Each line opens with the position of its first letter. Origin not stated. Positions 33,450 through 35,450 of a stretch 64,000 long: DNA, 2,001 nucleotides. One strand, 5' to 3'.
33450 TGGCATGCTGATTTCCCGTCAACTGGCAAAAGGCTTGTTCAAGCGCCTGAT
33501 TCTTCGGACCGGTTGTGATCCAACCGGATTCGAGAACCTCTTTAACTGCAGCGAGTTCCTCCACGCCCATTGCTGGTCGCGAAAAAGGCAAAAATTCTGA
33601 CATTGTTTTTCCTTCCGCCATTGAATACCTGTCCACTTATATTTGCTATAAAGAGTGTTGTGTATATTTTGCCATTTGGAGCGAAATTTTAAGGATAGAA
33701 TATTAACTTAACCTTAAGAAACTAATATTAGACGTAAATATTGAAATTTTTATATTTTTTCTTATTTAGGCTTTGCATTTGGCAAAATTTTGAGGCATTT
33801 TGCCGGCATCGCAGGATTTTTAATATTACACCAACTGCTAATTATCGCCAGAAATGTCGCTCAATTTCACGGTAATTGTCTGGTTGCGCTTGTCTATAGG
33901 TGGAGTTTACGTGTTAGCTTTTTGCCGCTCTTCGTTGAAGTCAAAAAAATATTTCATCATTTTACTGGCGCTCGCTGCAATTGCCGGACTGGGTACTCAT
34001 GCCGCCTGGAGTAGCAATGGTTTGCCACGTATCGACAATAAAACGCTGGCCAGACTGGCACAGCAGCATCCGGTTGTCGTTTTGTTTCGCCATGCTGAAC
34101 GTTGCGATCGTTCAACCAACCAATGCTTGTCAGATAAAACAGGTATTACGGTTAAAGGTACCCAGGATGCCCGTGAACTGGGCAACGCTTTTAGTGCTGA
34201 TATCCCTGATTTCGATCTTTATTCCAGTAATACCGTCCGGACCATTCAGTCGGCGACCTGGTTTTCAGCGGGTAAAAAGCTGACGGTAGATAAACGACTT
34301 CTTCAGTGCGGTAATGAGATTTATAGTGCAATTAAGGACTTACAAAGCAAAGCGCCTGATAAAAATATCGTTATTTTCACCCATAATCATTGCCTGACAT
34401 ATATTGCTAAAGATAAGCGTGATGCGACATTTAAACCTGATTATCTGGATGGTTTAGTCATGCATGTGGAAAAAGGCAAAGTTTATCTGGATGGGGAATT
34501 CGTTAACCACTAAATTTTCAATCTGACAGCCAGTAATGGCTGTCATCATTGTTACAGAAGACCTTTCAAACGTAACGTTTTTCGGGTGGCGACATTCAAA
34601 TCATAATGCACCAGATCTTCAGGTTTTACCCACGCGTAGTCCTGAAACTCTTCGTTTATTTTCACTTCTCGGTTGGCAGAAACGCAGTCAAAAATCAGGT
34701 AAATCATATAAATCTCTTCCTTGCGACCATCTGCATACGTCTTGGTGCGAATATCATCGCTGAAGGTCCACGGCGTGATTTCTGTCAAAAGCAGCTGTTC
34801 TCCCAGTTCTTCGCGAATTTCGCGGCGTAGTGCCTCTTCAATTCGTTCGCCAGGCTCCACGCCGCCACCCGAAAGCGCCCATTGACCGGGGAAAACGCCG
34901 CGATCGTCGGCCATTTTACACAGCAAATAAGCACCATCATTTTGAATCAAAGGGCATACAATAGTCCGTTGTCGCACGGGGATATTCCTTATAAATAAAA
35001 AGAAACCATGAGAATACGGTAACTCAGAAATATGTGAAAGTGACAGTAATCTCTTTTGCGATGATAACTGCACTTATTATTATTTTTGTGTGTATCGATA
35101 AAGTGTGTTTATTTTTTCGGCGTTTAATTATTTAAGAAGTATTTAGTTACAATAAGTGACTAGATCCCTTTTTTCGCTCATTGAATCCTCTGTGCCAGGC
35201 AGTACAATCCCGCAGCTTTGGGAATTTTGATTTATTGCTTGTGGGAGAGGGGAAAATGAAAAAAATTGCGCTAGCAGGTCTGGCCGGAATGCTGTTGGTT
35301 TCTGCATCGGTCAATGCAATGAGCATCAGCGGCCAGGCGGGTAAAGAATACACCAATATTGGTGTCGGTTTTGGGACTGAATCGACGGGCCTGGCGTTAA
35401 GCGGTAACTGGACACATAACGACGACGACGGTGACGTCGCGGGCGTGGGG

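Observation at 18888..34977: Non-ATG initiation codons inferred for menF, ais and nudI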

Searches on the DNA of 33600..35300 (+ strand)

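Call 4: search_dna_similar(query=window:33600-35300:+, collection=ecoli_genomes, mode=near, max_rows=15)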
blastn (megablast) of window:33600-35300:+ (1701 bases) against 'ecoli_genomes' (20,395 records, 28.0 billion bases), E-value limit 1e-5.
Records with a match: 5421; places in all: 5432; records where one place covers at least 80% of the query: 5394.
Genomes with a match: 5421 of 5426; with a place that covers at least 80% of the query: 5394. Places per genome that has any: lowest 1, median 1, highest 2. On chromosomes: 5432 places; on plasmids: 0.
Best place of each record, by identity: >=99% 625; 95-99% 4796.
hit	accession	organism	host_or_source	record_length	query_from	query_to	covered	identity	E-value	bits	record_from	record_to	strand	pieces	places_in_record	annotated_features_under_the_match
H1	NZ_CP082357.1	Escherichia coli strain VCSW7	Top soil and leaf litter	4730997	1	1701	100%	99.6%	0e+0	3109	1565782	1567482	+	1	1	ais: lipopolysaccharide core heptose(II)-phosphate phosphatase Ais | nudI: nucleoside triphosphatase NudI | yfaZ: YfaZ family outer membrane protein | arnB: UDP-4-amino-4-deoxy-L-arabinose aminotransferase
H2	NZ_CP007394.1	Escherichia coli strain ST2747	-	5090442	1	1701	100%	99.6%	0e+0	3103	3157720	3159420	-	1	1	ais: lipopolysaccharide core heptose(II)-phosphate phosphatase Ais | nudI: nucleoside triphosphatase NudI | yfaZ: YfaZ family outer membrane protein | arnB: UDP-4-amino-4-deoxy-L-arabinose aminotransferase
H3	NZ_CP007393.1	Escherichia coli strain ST2747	-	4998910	1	1701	100%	99.6%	0e+0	3103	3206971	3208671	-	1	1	ais: lipopolysaccharide core heptose(II)-phosphate phosphatase Ais | nudI: nucleoside triphosphatase NudI | yfaZ: YfaZ family outer membrane protein | arnB: UDP-4-amino-4-deoxy-L-arabinose aminotransferase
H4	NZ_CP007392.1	Escherichia coli strain ST2747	-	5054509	1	1701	100%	99.6%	0e+0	3103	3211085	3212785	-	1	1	ais: lipopolysaccharide core heptose(II)-phosphate phosphatase Ais | nudI: nucleoside triphosphatase NudI | yfaZ: YfaZ family outer membrane protein | arnB: UDP-4-amino-4-deoxy-L-arabinose aminotransferase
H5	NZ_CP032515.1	Escherichia coli strain 118UI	Homo sapiens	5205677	1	1701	100%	99.5%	0e+0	3097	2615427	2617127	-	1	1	ais: lipopolysaccharide core heptose(II)-phosphate phosphatase Ais | nudI: nucleoside triphosphatase NudI | yfaZ: YfaZ family outer membrane protein | arnB: UDP-4-amino-4-deoxy-L-arabinose aminotransferase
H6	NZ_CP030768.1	Escherichia coli strain 2017C-4173W12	missing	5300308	1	1701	100%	99.5%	0e+0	3097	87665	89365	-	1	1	ais: lipopolysaccharide core heptose(II)-phosphate phosphatase Ais | nudI: nucleoside triphosphatase NudI | yfaZ: YfaZ family outer membrane protein | arnB: UDP-4-amino-4-deoxy-L-arabinose aminotransferase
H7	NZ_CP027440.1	Escherichia coli strain 2012C-4502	Homo sapiens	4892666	1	1701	100%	99.5%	0e+0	3097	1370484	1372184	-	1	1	ais: lipopolysaccharide core heptose(II)-phosphate phosphatase Ais | nudI: nucleoside triphosphatase NudI | yfaZ: YfaZ family outer membrane protein | arnB: UDP-4-amino-4-deoxy-L-arabinose aminotransferase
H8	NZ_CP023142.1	Escherichia coli strain CFSAN061770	missing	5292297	1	1701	100%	99.5%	0e+0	3097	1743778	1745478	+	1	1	ais: lipopolysaccharide core heptose(II)-phosphate phosphatase Ais | nudI: nucleoside triphosphatase NudI | yfaZ: YfaZ family outer membrane protein | arnB: UDP-4-amino-4-deoxy-L-arabinose aminotransferase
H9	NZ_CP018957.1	Escherichia coli strain Ecol_316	Homo sapiens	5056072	1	1701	100%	99.5%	0e+0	3097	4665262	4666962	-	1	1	ais: lipopolysaccharide core heptose(II)-phosphate phosphatase Ais | nudI: nucleoside triphosphatase NudI | yfaZ: YfaZ family outer membrane protein | arnB: UDP-4-amino-4-deoxy-L-arabinose aminotransferase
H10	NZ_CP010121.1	Escherichia coli strain C4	cow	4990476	1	1701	100%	99.5%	0e+0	3097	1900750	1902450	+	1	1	ais: lipopolysaccharide core heptose(II)-phosphate phosphatase Ais | nudI: nucleoside triphosphatase NudI | yfaZ: YfaZ family outer membrane protein | arnB: UDP-4-amino-4-deoxy-L-arabinose aminotransferase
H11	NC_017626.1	Escherichia coli 042 strain 042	-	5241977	1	1701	100%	99.5%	0e+0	3097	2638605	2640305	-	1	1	ais: lipopolysaccharide core heptose(II)-phosphate phosphatase Ais | nudI: nucleoside triphosphatase NudI | yfaZ: YfaZ family outer membrane protein | arnB: UDP-4-amino-4-deoxy-L-arabinose aminotransferase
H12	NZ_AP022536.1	Escherichia coli strain THO-008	Homo sapiens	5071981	1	1701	100%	99.5%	0e+0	3097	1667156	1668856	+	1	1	ais: lipopolysaccharide core heptose(II)-phosphate phosphatase Ais | nudI: nucleoside triphosphatase NudI | yfaZ: YfaZ family outer membrane protein | arnB: UDP-4-amino-4-deoxy-L-arabinose aminotransferase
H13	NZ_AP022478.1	Escherichia coli strain STN0717-11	-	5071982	1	1701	100%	99.5%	0e+0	3097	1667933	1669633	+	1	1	ais: lipopolysaccharide core heptose(II)-phosphate phosphatase Ais | nudI: nucleoside triphosphatase NudI | yfaZ: YfaZ family outer membrane protein | arnB: UDP-4-amino-4-deoxy-L-arabinose aminotransferase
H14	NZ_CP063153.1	Escherichia coli strain M7424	Homo sapiens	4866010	1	1701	100%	99.5%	0e+0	3097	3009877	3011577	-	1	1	ais: lipopolysaccharide core heptose(II)-phosphate phosphatase Ais | nudI: nucleoside triphosphatase NudI | yfaZ: YfaZ family outer membrane protein | arnB: UDP-4-amino-4-deoxy-L-arabinose aminotransferase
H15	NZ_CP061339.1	Escherichia coli strain M00057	Homo sapiens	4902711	1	1701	100%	99.5%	0e+0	3097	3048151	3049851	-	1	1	ais: lipopolysaccharide core heptose(II)-phosphate phosphatase Ais | nudI: nucleoside triphosphatase NudI | yfaZ: YfaZ family outer membrane protein | arnB: UDP-4-amino-4-deoxy-L-arabinose aminotransferase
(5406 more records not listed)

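Call 8: get_annotated_region(hit=H1, flank=1500)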
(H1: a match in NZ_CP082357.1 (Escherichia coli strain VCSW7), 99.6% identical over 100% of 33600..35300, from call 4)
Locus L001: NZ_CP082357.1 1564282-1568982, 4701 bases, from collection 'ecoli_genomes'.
description: Escherichia coli strain VCSW7 chromosome, complete genome
organism: Escherichia coli strain VCSW7 (NCBI taxid 562)
replicon: chromosome; assembly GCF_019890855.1
host: -; source: Top soil and leaf litter; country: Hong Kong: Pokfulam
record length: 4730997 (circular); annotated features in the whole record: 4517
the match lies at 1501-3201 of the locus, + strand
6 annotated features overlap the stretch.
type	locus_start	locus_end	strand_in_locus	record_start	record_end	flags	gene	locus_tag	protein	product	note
CDS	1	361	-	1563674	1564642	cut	arnC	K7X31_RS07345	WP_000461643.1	undecaprenyl-phosphate 4-deoxy-4-formamido-L-arabinose transferase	-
CDS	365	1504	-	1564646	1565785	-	arnB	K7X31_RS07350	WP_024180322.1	UDP-4-amino-4-deoxy-L-arabinose aminotransferase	-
CDS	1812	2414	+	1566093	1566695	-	ais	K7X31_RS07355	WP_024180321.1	lipopolysaccharide core heptose(II)-phosphate phosphatase Ais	-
CDS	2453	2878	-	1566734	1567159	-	nudI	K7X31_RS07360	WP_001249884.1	nucleoside triphosphatase NudI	-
CDS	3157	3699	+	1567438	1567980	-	yfaZ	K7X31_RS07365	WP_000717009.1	YfaZ family outer membrane protein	-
CDS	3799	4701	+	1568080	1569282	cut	yfaY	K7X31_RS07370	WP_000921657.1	nicotinamide mononucleotide deamidase-related protein YfaY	-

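Call 33: search_dna_similar(query=window:33843-33873:+, collection=ecoli_genomes, mode=near, max_evalue=10, max_rows=3)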
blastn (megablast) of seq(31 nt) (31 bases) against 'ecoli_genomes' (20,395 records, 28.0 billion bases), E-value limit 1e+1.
Records with a match: 1793; places in all: 1793; records where one place covers at least 80% of the query: 1793.
Genomes with a match: 1793 of 5426; with a place that covers at least 80% of the query: 1793. Places per genome that has any: lowest 1, median 1, highest 1. On chromosomes: 1793 places; on plasmids: 0.
Best place of each record, by identity: >=99% 1792; 95-99% 1.
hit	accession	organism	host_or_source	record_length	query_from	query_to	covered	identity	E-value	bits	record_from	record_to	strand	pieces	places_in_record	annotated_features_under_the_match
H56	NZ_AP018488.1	Escherichia coli O157:H7 strain PV15-279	Homo sapiens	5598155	1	31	100%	100.0%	4e-7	58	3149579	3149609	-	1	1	none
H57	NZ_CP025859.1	Escherichia coli strain 504239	Homo sapiens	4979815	1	31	100%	100.0%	4e-7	58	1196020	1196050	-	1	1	none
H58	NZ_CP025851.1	Escherichia coli strain 510016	Homo sapiens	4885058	1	31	100%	100.0%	4e-7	58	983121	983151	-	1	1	none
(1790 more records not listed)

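Call 52: search_dna_similar(query=window:33896-33926:+, collection=ecoli_genomes, mode=near, max_evalue=10, max_rows=1)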
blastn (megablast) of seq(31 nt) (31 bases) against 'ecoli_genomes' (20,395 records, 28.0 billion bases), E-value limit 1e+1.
Records with a match: 5389; places in all: 5389; records where one place covers at least 80% of the query: 5389.
Genomes with a match: 5389 of 5426; with a place that covers at least 80% of the query: 5389. Places per genome that has any: lowest 1, median 1, highest 1. On chromosomes: 5389 places; on plasmids: 0.
Best place of each record, by identity: >=99% 5389.
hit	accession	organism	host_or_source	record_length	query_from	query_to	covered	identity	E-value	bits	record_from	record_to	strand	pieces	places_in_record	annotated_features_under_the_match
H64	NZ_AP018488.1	Escherichia coli O157:H7 strain PV15-279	Homo sapiens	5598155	1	31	100%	100.0%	4e-7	58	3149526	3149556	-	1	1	ais: lipopolysaccharide core heptose(II)-phosphate phosphatase Ais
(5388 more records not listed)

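Call 54: search_dna_similar(query=window:34962-34992:-, collection=ecoli_genomes, mode=near, max_evalue=10, max_rows=1)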
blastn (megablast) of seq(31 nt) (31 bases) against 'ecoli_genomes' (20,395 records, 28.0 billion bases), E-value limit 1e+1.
Records with a match: 210; places in all: 210; records where one place covers at least 80% of the query: 210.
Genomes with a match: 210 of 5426; with a place that covers at least 80% of the query: 210. Places per genome that has any: lowest 1, median 1, highest 1. On chromosomes: 210 places; on plasmids: 0.
Best place of each record, by identity: >=99% 210.
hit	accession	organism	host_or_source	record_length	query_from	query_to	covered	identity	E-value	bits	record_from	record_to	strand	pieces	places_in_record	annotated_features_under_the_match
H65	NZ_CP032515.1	Escherichia coli strain 118UI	Homo sapiens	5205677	1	31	100%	100.0%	4e-7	58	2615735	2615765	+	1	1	nudI: nucleoside triphosphatase NudI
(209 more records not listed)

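Call 56: search_dna_similar(query=window:34937-35017:-, collection=ecoli_genomes, mode=near, max_rows=24, rows=spread)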
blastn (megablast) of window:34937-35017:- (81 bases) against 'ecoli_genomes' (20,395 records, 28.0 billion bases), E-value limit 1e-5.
Records with a match: 5406; places in all: 5406; records where one place covers at least 80% of the query: 5405.
Genomes with a match: 5406 of 5426; with a place that covers at least 80% of the query: 5405. Places per genome that has any: lowest 1, median 1, highest 1. On chromosomes: 5406 places; on plasmids: 0.
Best place of each record, by identity: >=99% 196; 95-99% 5208; 90-95% 2.
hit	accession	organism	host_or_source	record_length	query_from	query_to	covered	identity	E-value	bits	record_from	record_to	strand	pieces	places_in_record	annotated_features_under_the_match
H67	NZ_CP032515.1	Escherichia coli strain 118UI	Homo sapiens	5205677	1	81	100%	100.0%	6e-34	150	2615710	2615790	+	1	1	nudI: nucleoside triphosphatase NudI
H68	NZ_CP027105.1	Escherichia coli strain RM14721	dog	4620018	1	81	100%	98.8%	3e-32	145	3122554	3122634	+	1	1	nudI: nucleoside triphosphatase NudI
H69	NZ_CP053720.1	Escherichia coli strain CP131_Sichuan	pig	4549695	1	81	100%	98.8%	3e-32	145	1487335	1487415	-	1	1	nudI: nucleoside triphosphatase NudI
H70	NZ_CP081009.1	Escherichia coli strain Stbl4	-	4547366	1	81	100%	98.8%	3e-32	145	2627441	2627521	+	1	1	nudI: nucleoside triphosphatase NudI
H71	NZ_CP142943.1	Escherichia coli strain B20159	seawater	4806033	1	81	100%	98.8%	3e-32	145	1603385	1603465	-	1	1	nudI: nucleoside triphosphatase NudI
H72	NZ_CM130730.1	Escherichia coli strain IAL7255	Homo sapiens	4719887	1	81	100%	98.8%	3e-32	145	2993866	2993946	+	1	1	nudI: nucleoside triphosphatase NudI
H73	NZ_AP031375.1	Escherichia coli strain 160-11H1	Chicken meat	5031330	1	81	100%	98.8%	3e-32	145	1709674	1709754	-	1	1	nudI: nucleoside triphosphatase NudI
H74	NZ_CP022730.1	Escherichia coli strain SA186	Homo sapiens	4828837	1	81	100%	97.5%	1e-30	139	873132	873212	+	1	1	nudI: nucleoside triphosphatase NudI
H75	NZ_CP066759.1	Escherichia coli O157:H7 strain ECP19-198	missing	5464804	1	81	100%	97.5%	1e-30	139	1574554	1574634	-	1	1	nudI: nucleoside triphosphatase NudI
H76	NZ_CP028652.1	Escherichia coli strain 123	cattle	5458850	1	81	100%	97.5%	1e-30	139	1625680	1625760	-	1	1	nudI: nucleoside triphosphatase NudI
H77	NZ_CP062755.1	Escherichia coli O157:H7 strain Z903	Bovine Faeces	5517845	1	81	100%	97.5%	1e-30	139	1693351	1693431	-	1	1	nudI: nucleoside triphosphatase NudI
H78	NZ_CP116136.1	Escherichia coli strain DETEC-P649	ICU patient oral swab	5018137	1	81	100%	97.5%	1e-30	139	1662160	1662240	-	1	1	nudI: nucleoside triphosphatase NudI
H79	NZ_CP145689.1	Escherichia coli strain S1-KEN-05-A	Homo sapiens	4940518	1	81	100%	97.5%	1e-30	139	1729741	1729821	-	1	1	nudI: nucleoside triphosphatase NudI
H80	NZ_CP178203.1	Escherichia coli strain APEC17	Gallus gallus domesticus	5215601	1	81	100%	97.5%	1e-30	139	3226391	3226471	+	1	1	nudI: nucleoside triphosphatase NudI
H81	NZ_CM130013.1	Escherichia coli strain SURV0398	Homo sapiens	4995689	1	81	100%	97.5%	1e-30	139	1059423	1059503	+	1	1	nudI: nucleoside triphosphatase NudI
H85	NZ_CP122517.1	Escherichia coli strain MY1-8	Waterfowl manure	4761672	1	81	100%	96.3%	6e-29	134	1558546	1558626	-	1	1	nudI: nucleoside triphosphatase NudI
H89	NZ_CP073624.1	Escherichia coli strain AW1.7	meat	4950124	1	81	100%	95.1%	3e-27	128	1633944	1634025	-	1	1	nudI: nucleoside triphosphatase NudI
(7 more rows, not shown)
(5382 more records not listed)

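Call 57: get_annotated_region(hit=H75, flank=120)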
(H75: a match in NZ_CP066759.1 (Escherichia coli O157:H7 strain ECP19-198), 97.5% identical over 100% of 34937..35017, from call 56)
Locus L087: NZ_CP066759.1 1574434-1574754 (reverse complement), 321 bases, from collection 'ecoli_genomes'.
description: Escherichia coli O157:H7 strain ECP19-198 chromosome, complete genome
organism: Escherichia coli O157:H7 strain ECP19-198 (NCBI taxid 83334)
replicon: chromosome; assembly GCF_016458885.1
host: -; source: missing; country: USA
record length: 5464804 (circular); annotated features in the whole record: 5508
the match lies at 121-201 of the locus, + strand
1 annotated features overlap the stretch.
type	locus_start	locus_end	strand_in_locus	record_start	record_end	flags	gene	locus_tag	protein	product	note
CDS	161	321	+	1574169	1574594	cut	nudI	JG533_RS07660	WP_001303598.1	nucleoside triphosphatase NudI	-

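Call 58: get_annotated_region(hit=H80, flank=120)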
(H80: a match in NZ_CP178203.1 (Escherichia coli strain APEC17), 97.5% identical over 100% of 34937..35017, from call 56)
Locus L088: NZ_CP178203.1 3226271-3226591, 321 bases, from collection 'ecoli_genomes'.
description: Escherichia coli strain APEC17 chromosome, complete genome
organism: Escherichia coli strain APEC17 (NCBI taxid 562)
replicon: chromosome; assembly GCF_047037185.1
host: Gallus gallus domesticus; source: -; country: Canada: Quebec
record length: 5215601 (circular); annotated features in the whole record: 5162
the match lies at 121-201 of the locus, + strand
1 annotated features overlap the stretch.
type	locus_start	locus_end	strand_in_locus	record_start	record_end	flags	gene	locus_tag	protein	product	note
CDS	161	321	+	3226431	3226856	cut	nudI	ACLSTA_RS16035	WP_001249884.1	nucleoside triphosphatase NudI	-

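Call 59: get_annotated_region(hit=H85, flank=120)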
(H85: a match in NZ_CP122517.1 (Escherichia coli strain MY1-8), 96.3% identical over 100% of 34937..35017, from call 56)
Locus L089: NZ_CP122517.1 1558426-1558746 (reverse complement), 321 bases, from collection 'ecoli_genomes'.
description: Escherichia coli strain MY1-8 chromosome, complete genome
organism: Escherichia coli strain MY1-8 (NCBI taxid 562)
replicon: chromosome; assembly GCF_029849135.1
host: -; source: Waterfowl manure; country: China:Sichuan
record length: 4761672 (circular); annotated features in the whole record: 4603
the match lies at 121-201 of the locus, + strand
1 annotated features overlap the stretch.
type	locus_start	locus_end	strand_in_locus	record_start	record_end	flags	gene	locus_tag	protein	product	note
CDS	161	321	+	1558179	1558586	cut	nudI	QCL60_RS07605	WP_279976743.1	nucleoside triphosphatase NudI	-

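Call 60: get_annotated_region(hit=H89, flank=120)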
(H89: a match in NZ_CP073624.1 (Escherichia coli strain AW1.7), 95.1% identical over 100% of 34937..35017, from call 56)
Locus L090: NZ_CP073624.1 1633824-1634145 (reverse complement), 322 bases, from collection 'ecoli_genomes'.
description: Escherichia coli strain AW1.7 chromosome, complete genome
organism: Escherichia coli strain AW1.7 (NCBI taxid 562)
replicon: chromosome; assembly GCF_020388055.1
host: -; source: meat; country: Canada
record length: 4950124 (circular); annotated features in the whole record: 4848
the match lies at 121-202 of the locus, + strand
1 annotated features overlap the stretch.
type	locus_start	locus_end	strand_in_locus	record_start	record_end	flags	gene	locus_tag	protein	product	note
CDS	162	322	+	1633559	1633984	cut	nudI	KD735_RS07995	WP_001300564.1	nucleoside triphosphatase NudI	-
